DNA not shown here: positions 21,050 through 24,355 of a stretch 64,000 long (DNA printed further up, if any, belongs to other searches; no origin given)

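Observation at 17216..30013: A 4265-aa T9SS-exported beta-helix protein built from a triplicated ~990-aa supermodule plus five IPT/TIG repeats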

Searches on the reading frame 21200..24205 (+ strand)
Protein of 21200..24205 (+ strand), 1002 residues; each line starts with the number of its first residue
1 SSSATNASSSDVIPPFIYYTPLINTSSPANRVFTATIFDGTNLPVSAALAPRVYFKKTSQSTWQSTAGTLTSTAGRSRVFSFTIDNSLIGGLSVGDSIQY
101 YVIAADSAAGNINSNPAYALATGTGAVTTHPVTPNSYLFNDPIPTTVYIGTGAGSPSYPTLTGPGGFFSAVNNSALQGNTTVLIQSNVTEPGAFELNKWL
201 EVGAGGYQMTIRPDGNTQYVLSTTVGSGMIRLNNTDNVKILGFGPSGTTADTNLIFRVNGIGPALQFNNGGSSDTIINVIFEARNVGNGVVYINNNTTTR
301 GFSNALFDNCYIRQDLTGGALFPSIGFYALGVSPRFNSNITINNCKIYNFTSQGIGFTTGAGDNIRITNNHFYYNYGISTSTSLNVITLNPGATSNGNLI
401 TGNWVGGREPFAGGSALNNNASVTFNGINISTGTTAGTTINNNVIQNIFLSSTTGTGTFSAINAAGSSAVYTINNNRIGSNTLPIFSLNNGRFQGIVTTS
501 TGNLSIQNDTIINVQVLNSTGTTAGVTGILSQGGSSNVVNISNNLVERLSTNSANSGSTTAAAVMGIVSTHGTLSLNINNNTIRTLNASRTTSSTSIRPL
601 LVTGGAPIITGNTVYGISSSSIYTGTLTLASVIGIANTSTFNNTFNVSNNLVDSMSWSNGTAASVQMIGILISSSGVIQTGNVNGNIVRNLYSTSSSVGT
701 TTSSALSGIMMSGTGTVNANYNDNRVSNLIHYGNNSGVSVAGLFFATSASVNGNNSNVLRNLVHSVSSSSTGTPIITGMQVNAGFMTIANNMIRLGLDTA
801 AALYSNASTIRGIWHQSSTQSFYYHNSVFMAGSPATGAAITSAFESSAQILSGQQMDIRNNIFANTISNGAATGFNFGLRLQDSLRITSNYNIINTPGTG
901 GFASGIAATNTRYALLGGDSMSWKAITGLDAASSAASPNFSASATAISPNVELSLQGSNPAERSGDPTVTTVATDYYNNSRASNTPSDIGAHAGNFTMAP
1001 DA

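Call 15: find_homologous_proteins(query=window:21200-24205:+, max_evalue=0.00001)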
Query window:21200-24205:+ (1002 aa): 39 proteins with E <= 0.00001 among 8000 candidates.
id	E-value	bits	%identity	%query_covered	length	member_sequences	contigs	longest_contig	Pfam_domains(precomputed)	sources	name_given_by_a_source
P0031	1.9e-295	1001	49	99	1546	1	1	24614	-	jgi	jgi:hypothetical protein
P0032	5.2e-199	682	48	80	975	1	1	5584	-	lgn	-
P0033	1.8e-67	247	28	73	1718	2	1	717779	PF22073.3,PF15780.12,PF22544.3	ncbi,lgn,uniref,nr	ncbi:beta strand repeat-containing protein [Prosthecobacter vanneervenii]|uniref:HYDIN/VesB/CFA65-li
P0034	1.5e-63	234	32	50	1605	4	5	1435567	-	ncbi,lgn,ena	ncbi:MAG: right-handed parallel beta-helix repeat-containing protein [Verrucomicrobiaceae bacterium]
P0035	1.0e-56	211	38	34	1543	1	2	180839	PF13620.13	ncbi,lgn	ncbi:MAG: carboxypeptidase regulatory-like domain-containing protein [Pyrinomonadaceae bacterium]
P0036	2.8e-56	210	30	79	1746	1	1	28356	PF22073.3,PF15780.12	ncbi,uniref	ncbi:MAG: choice-of-anchor D domain-containing protein [Prosthecobacter sp.]|uniref:beta strand repe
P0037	1.4e-55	207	29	79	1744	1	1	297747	PF22073.3,PF15780.12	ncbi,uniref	ncbi:beta strand repeat-containing protein [Prosthecobacter sp.]|uniref:beta strand repeat-containin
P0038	4.4e-46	176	29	39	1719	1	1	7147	PF13620.13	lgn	-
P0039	1.8e-42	164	33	60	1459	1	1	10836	PF00041.28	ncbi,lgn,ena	-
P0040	6.7e-40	155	39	24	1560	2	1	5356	PF13620.13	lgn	-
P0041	4.3e-39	153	37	23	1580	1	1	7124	PF13620.13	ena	-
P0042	1.5e-32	131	42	23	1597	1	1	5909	PF13895.13,PF16820.12,PF06832.19,PF19081.7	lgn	-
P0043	2.0e-25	108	32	58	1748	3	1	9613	-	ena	-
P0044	2.3e-25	107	36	20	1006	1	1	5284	-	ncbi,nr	ncbi:MAG: hypothetical protein Q8904_15205, partial [Bacteroidota bacterium]|nr:hypothetical protein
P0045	7.3e-22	96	34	23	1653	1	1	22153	PF13229.13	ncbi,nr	ncbi:MAG: hypothetical protein HW421_3839, partial [Ignavibacteria bacterium]|nr:hypothetical protei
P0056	1.3e-13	69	29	56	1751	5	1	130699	PF13620.13,PF13946.12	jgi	jgi:hypothetical protein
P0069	1.1e-6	45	34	20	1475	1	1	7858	-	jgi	jgi:hypothetical protein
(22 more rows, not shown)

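Call 30: search_protein_families(library=pfam, proteins=[window:21200-24205:+], max_evalue=1)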
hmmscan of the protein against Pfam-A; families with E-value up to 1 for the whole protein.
window:21200-24205:+ (1002 aa): 0 families

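Call 31: predict_structure(alignment_id=A1)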
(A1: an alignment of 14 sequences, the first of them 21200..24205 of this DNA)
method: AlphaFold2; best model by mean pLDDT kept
length: 1002 residues; sequences in the alignment: 14
mean_pLDDT: 72.2   pTM: 0.76
mean pLDDT of the five models: 72.2, 71.9, 71.8, 68.0, 65.8
residues with pLDDT >= 90: 176; 70-90: 400; 50-70: 322; < 50: 104
segments of 3 or more residues with pLDDT < 50: 1-18, 106-140, 201-204, 409-414, 557-561, 749-752, 909-912, 944-950, 997-1002
pLDDT, mean of each block of 10 residues (from residue 1): 31 39 53 57 55 68 71 62 64 60 50 36 38 33 76 67 72 74 86 70 63 87 72 84 82 82 77 88 67 64 86 66 70 67 87 76 82 69 80 71 74 53 80 73 86 68 77 90 72 85 89 79 76 78 94 57 80 82 86 73 87 92 62 86 84 86 74 76 92 69 76 72 91 72 75 73 84 83 85 80 68 86 90 63 86 84 79 74 78 78 63 48 58 71 47 59 66 82 63 57 36
secondary structure, 60 per line:
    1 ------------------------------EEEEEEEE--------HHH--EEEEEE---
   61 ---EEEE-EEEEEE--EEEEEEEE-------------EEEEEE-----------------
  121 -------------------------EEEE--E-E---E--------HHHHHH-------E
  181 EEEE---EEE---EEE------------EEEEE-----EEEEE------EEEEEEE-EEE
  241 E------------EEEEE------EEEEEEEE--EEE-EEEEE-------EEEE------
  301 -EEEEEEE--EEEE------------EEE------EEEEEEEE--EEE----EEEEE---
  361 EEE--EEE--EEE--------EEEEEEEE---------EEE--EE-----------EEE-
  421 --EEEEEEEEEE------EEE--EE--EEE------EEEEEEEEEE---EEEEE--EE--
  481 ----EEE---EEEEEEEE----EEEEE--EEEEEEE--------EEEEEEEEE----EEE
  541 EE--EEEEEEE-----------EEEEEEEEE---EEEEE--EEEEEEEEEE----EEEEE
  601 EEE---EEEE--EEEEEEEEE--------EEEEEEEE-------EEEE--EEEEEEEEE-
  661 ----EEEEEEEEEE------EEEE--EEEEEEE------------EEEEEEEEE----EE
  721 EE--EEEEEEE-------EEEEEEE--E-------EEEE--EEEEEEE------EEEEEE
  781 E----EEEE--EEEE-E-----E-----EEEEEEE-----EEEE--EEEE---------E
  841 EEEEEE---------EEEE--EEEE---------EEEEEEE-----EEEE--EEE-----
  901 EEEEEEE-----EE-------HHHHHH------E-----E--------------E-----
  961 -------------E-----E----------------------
elements in order (helices of 4 or more, strands of 3 or more residues): E31-38 E52-57 E64-67 E69-74 E77-84 E98-103 E146-149 H167-172 E180-184 E188-190 E194-196 E209-213 E219-223 E230-236 E238-241 E254-258 E265-272 E275-277 E279-283 E291-294 E302-308 E311-314 E327-329 E336-343 E346-348 E353-357 E361-363 E366-368 E371-373 E382-389 E399-401 E417-419 E423-432 E439-441 E448-450 E457-466 E470-474 E485-487 E491-498 E503-507 E510-516 E525-533 E538-542 E545-551 E563-571 E575-579 E582-591 E596-603 E607-610 E613-621 E630-637 E645-648 E651-659 E665-674 E681-684 E687-693 E706-714 E719-722 E725-731 E739-745 E756-759 E762-768 E775-781 E786-789 E792-795 E809-815 E821-824 E827-830 E840-846 E856-859 E862-865 E875-881 E887-890 E893-895 E901-907 H922-927
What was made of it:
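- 21218..21640 (+): Spacer 1, aa 1335-1475. An Ig-like beta-sandwich (aa about 1359-1431) plus a low-confidence linker. call 31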

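Call 34: fold_search(model_id=the predicted structure, library=pdb)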
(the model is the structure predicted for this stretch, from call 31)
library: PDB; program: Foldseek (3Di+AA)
matches with E <= 10: 824; with E <= 0.001: 3
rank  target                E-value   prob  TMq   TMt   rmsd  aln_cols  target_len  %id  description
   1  7o77                  2.4e-05  0.97  0.15  0.20  25.9       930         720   10  Structure of the PL6 family alginate lyase Patl3640 from Pseudoalteromonas atlantica T6c (released 2021-07-28)
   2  7dmk_B                3.8e-04  0.66  0.12  0.16  24.9       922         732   11  PL6 alginate lyase BcAlyPL6 (released 2021-10-06)
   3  7dmk_A                7.3e-04  0.91  0.17  0.22  24.9       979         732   12  PL6 alginate lyase BcAlyPL6 (released 2021-10-06)
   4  8pvs_A                1.7e-03  0.60  0.14  0.17  23.3       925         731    9  Targeting extended blood antigens by Akkermansia muciniphila enzymes unveils a missing link for generating universal d (released 2024-02-28)
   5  7o7t                  1.8e-03  0.60  0.15  0.19  25.8       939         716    9  Structure of the PL6 family alginate lyase Patl3640 from Pseudoalteromonas atlantica T6c in complex with 4-deoxy-L-eryth (released 2021-07-28)
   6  8bwk_D                3.0e-03  0.75  0.17  0.22  26.0       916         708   11  Metagenomic derived PL6 alginate lyase (released 2023-12-20)
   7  5gkq_A                3.1e-03  0.51  0.15  0.19  25.5       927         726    9  Structure of PL6 family alginate lyase AlyGC mutant-R241A (released 2017-02-08)
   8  7c7d_A                3.9e-03  0.98  0.18  0.28  24.8       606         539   10  Crystal structure of the catalytic unit of thermostable GH87 alpha-1,3-glucanase from Streptomyces thermodiastaticus s (released 2020-11-11)
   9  8bwk_A                4.1e-03  0.72  0.16  0.21  27.1       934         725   10  Metagenomic derived PL6 alginate lyase (released 2023-12-20)
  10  4xle_A                7.0e-03  0.82  0.17  0.24  14.7       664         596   10  Tailspike protein double mutant D339N/E372A of E. coli bacteriophage HK620 in complex with hexasaccharide (released 2016-01-20)
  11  5lw3                  7.3e-03  0.41  0.10  0.19  17.5       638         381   12  Azotobacter vinelandii Mannuronan C-5 epimerase AlgE6 A-module (released 2017-10-25)
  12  4avz                  1.7e-02  0.84  0.19  0.28  14.4       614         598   10  Tailspike protein mutant E372Q of E. coli bacteriophage HK620 (released 2012-09-26)
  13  1dbg_A                1.8e-02  0.82  0.15  0.26  11.6       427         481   11  CRYSTAL STRUCTURE OF CHONDROITINASE B (released 2000-01-12)
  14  2x85_A                2.4e-02  0.30  0.14  0.19  16.7       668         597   12  Tailspike protein of E. coli bacteriophage HK620 in complex with hexasaccharide (released 2011-03-23)
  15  5zru_A                2.9e-02  0.41  0.14  0.21  29.6       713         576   12  Crystal structure of Agl-KA catalytic domain (released 2019-10-23)
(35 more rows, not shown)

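Call 35: search_protein_representatives(protein=window:21200-24205:+)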
Query: 1002 residues. Proteins with E-value up to 0.001 (for the whole library): 1781; up to 1e-10: 1343; up to 1e-30: 501. The best 150 are listed.
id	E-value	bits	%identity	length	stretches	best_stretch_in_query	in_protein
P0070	0.0e+00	1190.4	37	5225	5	10-1001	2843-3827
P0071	0.0e+00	1135.2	40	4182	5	10-1002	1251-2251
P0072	0.0e+00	1098.2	40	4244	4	9-1001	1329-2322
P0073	0.0e+00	1022.9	35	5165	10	8-594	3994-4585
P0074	4.5e-298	1008.1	37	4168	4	9-1001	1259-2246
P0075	2.4e-296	1002.4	38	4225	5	9-1001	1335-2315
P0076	3.8e-294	995.1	40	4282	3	9-1002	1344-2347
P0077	7.7e-288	974.2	38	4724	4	2-1001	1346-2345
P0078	1.0e-274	930.8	37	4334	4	11-1001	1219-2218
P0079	3.6e-269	912.4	38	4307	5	5-1001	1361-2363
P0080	2.1e-267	906.6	37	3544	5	9-1002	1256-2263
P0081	2.2e-264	896.6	39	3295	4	7-1001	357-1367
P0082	7.3e-264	894.9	34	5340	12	9-594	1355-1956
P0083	1.8e-256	870.4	37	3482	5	2-1001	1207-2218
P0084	2.0e-250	850.4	35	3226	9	9-675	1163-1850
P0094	3.0e-137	475.9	34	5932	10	10-248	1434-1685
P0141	2.3e-76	274.4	32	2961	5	9-512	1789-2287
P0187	9.2e-66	239.3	35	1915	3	14-528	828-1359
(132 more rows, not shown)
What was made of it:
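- Tried and rejected: The module 2 query worked, but every listed hit was 1751 aa or shorter (call 15), so full-length relatives came from the representative search instead (call 35).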

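Call 38: search_protein_families(library=ncbifam, proteins=[window:21200-24205:+], max_evalue=1)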
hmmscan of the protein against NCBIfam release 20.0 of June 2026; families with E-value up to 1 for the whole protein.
window:21200-24205:+ (1002 aa): 1 family
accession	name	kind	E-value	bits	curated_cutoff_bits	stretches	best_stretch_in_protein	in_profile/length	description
NF041518.1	choice_anch_Q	domain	0.85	9.9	25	1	949-991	13-54/58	choice-of-anchor Q domain-containing protein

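Call 48: find_related_loci(query=window:21200-24205:+, collection=genome_contigs, flank=10000)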
Query window:21200-24205:+ (1002 aa) in genome_contigs; peptide patterns used: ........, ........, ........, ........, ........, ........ (x = any residue, [..] = any of these).
73 stretches matched a pattern; 4 encode a relative of the query (tblastn E <= 1e-3); 3 distinct loci.
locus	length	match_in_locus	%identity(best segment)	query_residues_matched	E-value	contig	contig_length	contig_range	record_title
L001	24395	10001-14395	60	9-1002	0e+0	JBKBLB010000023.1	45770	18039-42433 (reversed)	MAG: Bacteroidia bacterium isolate 21I_069.bin.68 NODE_652_length_45770_cov_29.585489, whole genome shotgun sequence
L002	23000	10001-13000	75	1-1002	0e+0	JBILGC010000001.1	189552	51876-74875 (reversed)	MAG: Bacteroidia bacterium isolate ME2016-09-23_3300044730_group7_bin147 Rohwer_bin1064_scaffold_10_c1, whole genome sho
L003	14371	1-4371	57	11-998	0e+0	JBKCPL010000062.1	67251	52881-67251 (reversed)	MAG: Bacteroidota bacterium isolate samp_506_metabat2_96 samp_506_2097537, whole genome shotgun sequence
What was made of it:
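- Tried and rejected: The single-protein query gave 3 loci (call 48).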

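Call 64: list_cluster_members(proteins=[P0070, P0071, P0072, P0074, P0076, P0077, P0079, P0080, P0073, P0094])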
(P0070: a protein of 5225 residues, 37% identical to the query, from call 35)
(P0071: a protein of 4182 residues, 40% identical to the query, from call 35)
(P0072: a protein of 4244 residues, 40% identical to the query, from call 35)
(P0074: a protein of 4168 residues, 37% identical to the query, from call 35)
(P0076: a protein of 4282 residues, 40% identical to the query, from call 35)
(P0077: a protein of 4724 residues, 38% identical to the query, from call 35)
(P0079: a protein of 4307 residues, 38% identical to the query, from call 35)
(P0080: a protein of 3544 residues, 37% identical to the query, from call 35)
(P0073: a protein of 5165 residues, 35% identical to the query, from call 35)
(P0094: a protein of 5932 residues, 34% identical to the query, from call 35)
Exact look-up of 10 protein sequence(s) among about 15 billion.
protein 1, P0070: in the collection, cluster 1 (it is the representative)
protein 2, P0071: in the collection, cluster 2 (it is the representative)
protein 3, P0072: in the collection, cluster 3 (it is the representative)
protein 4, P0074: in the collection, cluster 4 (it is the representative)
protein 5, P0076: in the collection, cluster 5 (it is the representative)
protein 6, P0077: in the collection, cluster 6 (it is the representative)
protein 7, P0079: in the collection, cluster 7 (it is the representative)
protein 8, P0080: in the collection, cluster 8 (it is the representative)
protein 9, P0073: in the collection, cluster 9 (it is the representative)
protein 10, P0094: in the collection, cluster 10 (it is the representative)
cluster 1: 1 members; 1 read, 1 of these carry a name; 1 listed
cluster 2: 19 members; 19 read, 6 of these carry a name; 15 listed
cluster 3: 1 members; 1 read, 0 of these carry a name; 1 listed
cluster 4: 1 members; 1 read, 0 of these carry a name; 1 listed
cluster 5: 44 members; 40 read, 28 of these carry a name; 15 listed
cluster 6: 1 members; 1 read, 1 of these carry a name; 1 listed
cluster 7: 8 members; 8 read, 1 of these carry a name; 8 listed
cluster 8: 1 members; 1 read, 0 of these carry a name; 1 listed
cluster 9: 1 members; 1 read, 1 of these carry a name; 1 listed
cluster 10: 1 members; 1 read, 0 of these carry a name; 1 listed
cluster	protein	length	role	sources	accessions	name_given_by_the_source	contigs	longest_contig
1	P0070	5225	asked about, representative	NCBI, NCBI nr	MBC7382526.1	MAG: hypothetical protein H7296_05950, partial [Bacteroidia bacterium] | hypothetical protein [Bacteroidia bacterium]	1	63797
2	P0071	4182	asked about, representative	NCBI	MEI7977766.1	MAG: T9SS type A sorting domain-containing protein [Bacteroidota bacterium]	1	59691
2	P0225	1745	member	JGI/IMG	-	hypothetical protein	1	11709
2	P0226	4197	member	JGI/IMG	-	hypothetical protein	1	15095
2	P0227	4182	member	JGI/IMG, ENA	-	hypothetical protein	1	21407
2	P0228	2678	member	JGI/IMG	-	hypothetical protein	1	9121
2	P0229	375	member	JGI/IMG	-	hypothetical protein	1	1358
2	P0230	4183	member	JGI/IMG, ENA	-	-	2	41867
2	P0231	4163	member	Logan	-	-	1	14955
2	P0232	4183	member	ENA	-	-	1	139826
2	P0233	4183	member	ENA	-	-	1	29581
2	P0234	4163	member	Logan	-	-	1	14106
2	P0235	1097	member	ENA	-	-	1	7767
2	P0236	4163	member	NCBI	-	-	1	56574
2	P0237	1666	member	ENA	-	-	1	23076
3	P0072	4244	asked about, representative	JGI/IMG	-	-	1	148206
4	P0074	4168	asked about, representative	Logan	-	-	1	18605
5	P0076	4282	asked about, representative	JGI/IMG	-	hypothetical protein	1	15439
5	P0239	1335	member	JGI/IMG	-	hypothetical protein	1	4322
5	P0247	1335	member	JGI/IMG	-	hypothetical protein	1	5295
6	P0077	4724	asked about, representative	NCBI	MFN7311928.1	MAG: BNR-repeat neuraminidase N-terminal domain-containing protein, partial [Bacteroidota ...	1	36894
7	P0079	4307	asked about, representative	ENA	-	-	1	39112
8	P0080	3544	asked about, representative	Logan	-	-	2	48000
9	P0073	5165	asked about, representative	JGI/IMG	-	hypothetical protein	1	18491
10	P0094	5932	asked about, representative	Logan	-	-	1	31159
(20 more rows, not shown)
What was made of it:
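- Every relative is an uncultivated-MAG 'hypothetical' protein (call 64).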

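Call 68: search_solved_structures(query=A1, max_evalue=0.1)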
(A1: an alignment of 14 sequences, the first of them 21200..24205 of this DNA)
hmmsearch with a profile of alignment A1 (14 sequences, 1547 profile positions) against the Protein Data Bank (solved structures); distinct sequences matched with E-value up to 0.1: 2.
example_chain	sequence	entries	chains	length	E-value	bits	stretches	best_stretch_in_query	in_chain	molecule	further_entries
9rx2_A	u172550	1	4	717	3.8e-05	24.6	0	1151-1234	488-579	Parallel beta-helix repeat protein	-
5mqp_A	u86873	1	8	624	0.023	15.4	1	520-595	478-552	Glycoside hydrolase BT_1002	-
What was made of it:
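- On Right-handed parallel beta-helix (pectin-lyase fold): A profile of A1 finds only a weak match to PDB 9rx2, 'Parallel beta-helix repeat protein' (E 3.8e-5, call 68).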
